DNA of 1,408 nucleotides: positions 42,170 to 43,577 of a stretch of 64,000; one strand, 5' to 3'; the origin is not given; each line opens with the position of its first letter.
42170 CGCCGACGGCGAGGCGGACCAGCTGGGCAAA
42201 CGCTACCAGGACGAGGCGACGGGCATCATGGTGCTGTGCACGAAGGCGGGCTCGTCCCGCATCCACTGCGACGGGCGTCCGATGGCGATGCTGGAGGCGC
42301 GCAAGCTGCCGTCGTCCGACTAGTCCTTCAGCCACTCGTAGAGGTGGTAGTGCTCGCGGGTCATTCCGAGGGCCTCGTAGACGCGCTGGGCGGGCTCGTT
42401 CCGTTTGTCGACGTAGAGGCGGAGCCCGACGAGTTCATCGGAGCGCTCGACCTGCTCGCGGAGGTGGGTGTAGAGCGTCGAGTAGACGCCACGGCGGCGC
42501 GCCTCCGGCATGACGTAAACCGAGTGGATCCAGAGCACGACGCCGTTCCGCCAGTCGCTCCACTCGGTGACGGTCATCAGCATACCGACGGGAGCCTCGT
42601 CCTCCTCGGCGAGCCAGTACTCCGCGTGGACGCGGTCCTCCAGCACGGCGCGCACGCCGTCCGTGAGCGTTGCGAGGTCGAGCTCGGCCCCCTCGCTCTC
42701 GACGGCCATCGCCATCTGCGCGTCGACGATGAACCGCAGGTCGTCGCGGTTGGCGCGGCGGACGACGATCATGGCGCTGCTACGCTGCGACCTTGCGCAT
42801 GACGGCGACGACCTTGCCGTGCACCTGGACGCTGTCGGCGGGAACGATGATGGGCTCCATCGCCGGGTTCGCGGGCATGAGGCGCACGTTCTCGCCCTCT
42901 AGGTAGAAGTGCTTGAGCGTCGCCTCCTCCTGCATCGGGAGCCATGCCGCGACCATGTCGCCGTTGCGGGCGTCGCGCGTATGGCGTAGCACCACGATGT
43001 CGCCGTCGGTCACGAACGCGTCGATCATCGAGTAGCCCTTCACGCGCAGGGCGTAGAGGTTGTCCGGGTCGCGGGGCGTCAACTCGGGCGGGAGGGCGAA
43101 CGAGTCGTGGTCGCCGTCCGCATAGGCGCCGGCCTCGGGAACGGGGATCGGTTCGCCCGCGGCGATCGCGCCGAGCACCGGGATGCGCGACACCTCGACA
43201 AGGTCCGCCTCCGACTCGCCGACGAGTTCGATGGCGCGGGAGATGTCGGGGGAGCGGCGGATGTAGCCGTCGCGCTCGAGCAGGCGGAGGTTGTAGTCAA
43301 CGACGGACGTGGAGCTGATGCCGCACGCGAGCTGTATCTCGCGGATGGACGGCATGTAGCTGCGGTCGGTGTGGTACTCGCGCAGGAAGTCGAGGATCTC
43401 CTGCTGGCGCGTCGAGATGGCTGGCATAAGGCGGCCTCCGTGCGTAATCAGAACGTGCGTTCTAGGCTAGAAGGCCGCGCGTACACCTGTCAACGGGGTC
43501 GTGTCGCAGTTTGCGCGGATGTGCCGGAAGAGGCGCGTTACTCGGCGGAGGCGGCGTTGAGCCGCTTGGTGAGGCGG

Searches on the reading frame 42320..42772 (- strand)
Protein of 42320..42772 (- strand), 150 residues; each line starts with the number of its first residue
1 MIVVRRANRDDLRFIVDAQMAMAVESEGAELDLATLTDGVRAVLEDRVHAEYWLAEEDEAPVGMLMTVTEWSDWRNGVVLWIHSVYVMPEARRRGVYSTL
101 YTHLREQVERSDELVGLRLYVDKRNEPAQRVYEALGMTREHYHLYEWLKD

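Call 11: search_protein_families(library=pfam, proteins=[window:42320-42772:-])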
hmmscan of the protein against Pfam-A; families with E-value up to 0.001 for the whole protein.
window:42320-42772:- (150 aa): 5 families
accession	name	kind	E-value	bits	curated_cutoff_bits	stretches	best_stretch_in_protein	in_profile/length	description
PF00583.31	Acetyltransf_1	-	6.8e-15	55.8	20.7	1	44-137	24-116/116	Acetyltransferase (GNAT) family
PF13508.13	Acetyltransf_7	-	6.1e-10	39.8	27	1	50-136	3-81/84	Acetyltransferase (GNAT) domain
PF13673.13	Acetyltransf_10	-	2.5e-06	27.9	23.6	1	48-139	29-109/128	Acetyltransferase (GNAT) domain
PF08445.16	FR47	-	9.3e-06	26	22.1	1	82-140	24-80/86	FR47-like protein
PF13302.13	Acetyltransf_3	-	0.00018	22.6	25.4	1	27-138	28-138/138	Acetyltransferase (GNAT) domain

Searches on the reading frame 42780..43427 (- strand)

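Call 11: search_protein_families(library=pfam, proteins=[window:42780-43427:-])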
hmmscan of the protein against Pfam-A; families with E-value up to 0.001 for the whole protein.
window:42780-43427:- (215 aa): 2 families
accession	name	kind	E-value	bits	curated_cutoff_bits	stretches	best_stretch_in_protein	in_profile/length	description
PF00717.28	Peptidase_S24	-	4.2e-26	91.4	23.3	1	83-207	1-116/116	Peptidase S24-like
PF01726.22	LexA_DNA_bind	-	1.4e-16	60.4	23.7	1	1-65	1-65/65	LexA DNA binding domain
